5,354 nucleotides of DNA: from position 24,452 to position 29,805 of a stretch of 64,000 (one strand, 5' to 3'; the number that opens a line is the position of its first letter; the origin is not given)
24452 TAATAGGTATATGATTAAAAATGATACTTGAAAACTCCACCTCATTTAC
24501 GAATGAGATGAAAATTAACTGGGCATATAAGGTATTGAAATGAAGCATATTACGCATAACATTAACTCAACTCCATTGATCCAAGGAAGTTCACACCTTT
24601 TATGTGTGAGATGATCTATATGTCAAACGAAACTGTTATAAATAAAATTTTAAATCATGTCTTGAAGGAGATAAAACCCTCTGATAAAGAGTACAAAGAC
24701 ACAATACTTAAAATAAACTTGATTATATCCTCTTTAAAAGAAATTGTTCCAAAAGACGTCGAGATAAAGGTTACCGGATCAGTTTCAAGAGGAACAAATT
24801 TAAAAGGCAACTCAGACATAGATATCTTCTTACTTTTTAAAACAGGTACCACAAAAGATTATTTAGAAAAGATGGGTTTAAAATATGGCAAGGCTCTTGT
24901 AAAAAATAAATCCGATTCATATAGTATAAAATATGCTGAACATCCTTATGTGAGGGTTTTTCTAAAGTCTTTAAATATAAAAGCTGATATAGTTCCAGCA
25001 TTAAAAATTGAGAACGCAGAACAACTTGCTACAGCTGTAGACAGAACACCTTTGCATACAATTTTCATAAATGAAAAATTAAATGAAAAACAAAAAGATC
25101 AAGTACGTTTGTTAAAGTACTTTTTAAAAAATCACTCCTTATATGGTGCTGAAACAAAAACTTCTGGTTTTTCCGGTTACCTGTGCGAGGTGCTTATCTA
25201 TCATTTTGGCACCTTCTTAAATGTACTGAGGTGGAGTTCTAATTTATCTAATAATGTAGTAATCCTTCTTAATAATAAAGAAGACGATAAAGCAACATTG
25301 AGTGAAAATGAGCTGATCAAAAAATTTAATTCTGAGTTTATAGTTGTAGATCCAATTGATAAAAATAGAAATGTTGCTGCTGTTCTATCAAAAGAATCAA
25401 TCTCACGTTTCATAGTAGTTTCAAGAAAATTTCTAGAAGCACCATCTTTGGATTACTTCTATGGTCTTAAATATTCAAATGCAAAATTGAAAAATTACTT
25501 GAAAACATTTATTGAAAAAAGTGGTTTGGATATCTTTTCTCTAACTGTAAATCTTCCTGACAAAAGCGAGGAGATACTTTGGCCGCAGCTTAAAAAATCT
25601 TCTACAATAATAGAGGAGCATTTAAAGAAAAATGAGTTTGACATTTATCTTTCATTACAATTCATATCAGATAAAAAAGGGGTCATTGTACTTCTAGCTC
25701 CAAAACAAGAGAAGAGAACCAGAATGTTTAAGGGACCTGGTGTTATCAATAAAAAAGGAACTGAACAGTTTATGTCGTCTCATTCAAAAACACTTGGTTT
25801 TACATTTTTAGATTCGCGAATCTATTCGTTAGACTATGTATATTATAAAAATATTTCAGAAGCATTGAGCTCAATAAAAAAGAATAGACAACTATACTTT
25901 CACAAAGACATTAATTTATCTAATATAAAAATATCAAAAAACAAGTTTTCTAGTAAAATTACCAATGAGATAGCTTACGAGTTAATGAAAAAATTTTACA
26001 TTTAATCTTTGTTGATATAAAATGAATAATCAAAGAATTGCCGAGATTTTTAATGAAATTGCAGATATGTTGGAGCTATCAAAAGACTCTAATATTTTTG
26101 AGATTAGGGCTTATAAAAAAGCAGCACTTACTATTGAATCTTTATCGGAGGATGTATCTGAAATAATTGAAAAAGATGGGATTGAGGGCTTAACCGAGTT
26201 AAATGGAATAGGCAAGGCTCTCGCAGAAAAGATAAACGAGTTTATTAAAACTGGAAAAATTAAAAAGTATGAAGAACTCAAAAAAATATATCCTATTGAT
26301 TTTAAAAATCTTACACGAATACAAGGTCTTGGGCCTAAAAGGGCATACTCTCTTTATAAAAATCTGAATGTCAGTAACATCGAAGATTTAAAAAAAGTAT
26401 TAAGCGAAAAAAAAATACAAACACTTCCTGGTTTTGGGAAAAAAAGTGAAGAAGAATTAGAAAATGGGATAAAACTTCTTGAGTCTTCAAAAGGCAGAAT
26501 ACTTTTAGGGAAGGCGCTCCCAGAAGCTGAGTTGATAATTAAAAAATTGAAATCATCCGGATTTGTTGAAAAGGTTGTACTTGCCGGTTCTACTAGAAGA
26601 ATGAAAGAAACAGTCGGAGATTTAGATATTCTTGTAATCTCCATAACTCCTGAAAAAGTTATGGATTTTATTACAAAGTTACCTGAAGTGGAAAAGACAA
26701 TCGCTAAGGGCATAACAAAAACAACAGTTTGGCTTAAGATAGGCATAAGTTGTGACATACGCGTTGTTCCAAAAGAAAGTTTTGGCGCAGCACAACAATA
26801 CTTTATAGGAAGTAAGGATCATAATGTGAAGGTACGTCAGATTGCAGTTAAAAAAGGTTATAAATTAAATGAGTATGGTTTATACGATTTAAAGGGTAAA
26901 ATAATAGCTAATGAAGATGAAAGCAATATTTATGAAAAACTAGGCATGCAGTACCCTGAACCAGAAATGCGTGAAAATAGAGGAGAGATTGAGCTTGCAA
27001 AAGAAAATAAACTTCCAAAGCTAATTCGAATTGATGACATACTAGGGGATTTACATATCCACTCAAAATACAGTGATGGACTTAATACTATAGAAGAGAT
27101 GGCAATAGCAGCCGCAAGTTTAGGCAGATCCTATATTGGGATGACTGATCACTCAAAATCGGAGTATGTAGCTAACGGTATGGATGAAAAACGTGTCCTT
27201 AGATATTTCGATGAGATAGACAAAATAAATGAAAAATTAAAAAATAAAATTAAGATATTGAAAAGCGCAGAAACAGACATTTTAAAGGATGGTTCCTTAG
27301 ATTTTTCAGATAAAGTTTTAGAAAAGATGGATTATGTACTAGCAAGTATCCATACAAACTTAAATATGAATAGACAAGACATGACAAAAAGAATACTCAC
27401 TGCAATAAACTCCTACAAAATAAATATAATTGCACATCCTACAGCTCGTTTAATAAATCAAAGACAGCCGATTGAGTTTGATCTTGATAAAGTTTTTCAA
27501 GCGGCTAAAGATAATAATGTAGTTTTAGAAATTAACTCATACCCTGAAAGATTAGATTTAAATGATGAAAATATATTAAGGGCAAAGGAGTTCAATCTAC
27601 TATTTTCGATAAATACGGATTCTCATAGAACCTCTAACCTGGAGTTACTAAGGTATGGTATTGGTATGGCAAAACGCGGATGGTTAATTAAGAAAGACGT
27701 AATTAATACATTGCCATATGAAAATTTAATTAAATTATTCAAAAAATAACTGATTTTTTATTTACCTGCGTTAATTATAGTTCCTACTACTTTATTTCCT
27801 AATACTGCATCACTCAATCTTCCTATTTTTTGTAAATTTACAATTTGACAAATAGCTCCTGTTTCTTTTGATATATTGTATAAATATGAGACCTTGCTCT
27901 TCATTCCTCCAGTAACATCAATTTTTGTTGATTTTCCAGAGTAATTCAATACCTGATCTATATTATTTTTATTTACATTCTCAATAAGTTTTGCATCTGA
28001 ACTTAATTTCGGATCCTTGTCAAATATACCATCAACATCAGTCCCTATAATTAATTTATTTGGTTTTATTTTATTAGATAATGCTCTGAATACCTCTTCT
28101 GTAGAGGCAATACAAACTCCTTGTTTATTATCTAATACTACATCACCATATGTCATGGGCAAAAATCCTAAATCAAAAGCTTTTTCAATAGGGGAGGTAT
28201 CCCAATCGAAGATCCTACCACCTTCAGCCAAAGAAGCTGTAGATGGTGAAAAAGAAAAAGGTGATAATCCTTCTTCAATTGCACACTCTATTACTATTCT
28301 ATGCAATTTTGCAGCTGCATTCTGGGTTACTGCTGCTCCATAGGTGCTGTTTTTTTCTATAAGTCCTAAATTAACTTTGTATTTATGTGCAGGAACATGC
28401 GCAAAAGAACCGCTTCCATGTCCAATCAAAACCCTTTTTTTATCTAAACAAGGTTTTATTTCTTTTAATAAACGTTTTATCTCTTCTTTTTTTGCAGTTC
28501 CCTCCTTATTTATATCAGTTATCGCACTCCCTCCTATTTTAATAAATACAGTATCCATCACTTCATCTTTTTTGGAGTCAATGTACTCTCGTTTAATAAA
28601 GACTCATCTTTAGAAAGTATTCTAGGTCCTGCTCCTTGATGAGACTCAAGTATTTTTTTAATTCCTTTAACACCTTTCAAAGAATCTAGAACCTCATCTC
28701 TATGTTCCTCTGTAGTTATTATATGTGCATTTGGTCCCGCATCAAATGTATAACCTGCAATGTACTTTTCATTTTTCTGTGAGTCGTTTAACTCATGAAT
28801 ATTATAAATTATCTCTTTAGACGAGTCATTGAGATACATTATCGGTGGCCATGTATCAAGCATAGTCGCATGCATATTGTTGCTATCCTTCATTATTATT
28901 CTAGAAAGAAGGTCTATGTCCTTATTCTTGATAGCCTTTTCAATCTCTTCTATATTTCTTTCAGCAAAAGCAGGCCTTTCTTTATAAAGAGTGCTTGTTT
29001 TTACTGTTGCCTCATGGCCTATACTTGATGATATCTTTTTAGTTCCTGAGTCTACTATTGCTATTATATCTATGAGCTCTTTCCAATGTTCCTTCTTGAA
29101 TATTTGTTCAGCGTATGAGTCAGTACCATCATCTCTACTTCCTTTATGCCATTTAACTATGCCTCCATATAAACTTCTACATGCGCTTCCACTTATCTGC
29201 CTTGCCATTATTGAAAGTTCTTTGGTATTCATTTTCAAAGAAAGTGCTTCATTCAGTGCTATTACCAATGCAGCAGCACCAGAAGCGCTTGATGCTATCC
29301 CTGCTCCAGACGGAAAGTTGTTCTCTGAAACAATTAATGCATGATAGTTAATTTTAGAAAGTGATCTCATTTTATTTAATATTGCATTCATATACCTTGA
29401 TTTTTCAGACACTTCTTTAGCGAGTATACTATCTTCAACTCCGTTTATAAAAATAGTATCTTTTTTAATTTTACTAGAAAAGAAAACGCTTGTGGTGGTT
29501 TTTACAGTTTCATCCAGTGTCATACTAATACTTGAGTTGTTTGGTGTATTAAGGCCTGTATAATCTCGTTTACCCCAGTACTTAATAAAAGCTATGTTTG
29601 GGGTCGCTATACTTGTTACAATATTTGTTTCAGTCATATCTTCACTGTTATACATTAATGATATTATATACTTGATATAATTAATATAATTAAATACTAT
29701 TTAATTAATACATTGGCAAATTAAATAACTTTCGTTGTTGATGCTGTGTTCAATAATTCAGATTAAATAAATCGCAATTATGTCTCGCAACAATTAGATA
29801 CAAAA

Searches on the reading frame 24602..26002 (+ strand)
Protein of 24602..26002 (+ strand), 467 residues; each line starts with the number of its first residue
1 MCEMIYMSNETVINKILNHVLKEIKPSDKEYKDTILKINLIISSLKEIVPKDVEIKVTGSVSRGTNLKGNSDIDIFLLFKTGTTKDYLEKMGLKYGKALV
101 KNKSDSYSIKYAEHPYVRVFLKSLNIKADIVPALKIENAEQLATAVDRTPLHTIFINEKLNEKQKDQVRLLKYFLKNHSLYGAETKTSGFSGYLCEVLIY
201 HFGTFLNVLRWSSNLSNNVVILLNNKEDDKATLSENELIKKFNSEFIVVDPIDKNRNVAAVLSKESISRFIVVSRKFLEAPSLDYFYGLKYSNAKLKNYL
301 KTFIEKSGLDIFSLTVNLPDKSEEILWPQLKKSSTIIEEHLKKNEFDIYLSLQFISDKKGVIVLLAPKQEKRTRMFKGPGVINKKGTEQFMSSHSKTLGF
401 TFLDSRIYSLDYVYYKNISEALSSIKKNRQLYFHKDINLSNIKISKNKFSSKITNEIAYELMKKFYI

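Call 59: search_protein_families(library=pfam, proteins=[window:24602-26002:+], max_evalue=0.001)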
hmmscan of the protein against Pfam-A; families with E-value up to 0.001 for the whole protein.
window:24602-26002:+ (467 aa): 5 families
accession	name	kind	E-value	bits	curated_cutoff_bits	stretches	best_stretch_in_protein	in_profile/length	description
PF09249.16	tRNA_NucTransf2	-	1e-37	129.2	27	1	166-286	1-112/113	tRNA nucleotidyltransferase, second domain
PF01909.29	NTP_transf_2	-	3.4e-11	43.8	21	1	41-152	4-93/93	Nucleotidyltransferase domain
PF21133.2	CAA_C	-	5e-11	42.9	22.2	1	310-427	4-121/144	CCA-adding enzyme, C-terminal domain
PF22600.2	MTPAP-like_central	-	7.9e-06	26.5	27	1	14-130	2-120/139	Poly(A) RNA polymerase, mitochondrial-like, central palm domain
PF18144.7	SMODS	-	0.00053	20.7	26.5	1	14-138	4-135/164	Second Messenger Oligonucleotide or Dinucleotide Synthetase domain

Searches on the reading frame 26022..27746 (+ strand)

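Call 89: search_protein_families(library=pfam, proteins=[window:26022-27746:+], max_evalue=0.0001)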
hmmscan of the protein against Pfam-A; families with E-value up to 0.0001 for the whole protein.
window:26022-27746:+ (575 aa): 8 families
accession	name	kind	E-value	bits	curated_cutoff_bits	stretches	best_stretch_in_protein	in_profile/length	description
PF14791.11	DNA_pol_B_thumb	-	7e-21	74.3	25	1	257-318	1-63/63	DNA polymerase beta thumb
PF14716.13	HHH_8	-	1.8e-18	67.1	30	1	1-79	1-72/73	Helix-hairpin-helix domain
PF02811.25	PHP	-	1.2e-13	52.2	26.4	1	343-506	1-163/164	PHP domain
PF14520.12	HHH_5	-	8e-13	49.1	27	1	94-145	1-50/57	Helix-hairpin-helix domain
PF11798.14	IMS_HHH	-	5e-07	30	24.4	0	121-150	2-32/32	IMS family HHH motif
PF00633.29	HHH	-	1.8e-05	24.8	24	0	54-71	10-27/30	Helix-hairpin-helix motif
PF12836.13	HHH_3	-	4.9e-05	23.8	27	0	56-102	15-62/65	Helix-hairpin-helix motif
PF12826.13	HHH_2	-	6.2e-05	23.5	27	0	51-81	31-61/64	Helix-hairpin-helix motif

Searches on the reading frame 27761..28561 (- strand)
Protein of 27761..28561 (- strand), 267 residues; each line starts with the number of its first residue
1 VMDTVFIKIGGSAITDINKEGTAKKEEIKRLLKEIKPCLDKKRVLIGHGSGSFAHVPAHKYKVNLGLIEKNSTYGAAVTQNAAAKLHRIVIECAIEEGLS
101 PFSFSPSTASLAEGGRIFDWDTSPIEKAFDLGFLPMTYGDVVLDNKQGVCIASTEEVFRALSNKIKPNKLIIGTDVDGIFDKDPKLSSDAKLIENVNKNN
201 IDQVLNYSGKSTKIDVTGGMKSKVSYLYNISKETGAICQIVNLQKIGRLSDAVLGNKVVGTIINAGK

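Call 89: search_protein_families(library=pfam, proteins=[window:27761-28561:-], max_evalue=0.0001)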
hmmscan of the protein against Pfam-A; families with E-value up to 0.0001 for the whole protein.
window:27761-28561:- (267 aa): 1 family
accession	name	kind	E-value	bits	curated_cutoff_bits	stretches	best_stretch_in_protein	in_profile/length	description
PF00696.33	AA_kinase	-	3.4e-36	125.6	24.9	1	4-242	2-234/234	Amino acid kinase family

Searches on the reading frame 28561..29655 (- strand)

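Call 89: search_protein_families(library=pfam, proteins=[window:28561-29655:-], max_evalue=0.0001)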
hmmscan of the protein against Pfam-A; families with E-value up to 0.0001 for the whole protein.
window:28561-29655:- (365 aa): 3 families
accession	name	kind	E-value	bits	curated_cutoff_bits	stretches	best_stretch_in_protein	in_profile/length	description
PF22700.2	MVD-like_N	-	1e-54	184.9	27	1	17-182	1-157/157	Diphosphomevalonate decarboxylase-like N-terminal domain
PF18376.6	MDD_C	-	2.8e-42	145.1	23.2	1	197-337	2-141/186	Mevalonate 5-diphosphate decarboxylase C-terminal domain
PF00288.32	GHMP_kinases_N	-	7.6e-10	39.3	22.3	1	101-159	15-71/87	GHMP kinases N terminal domain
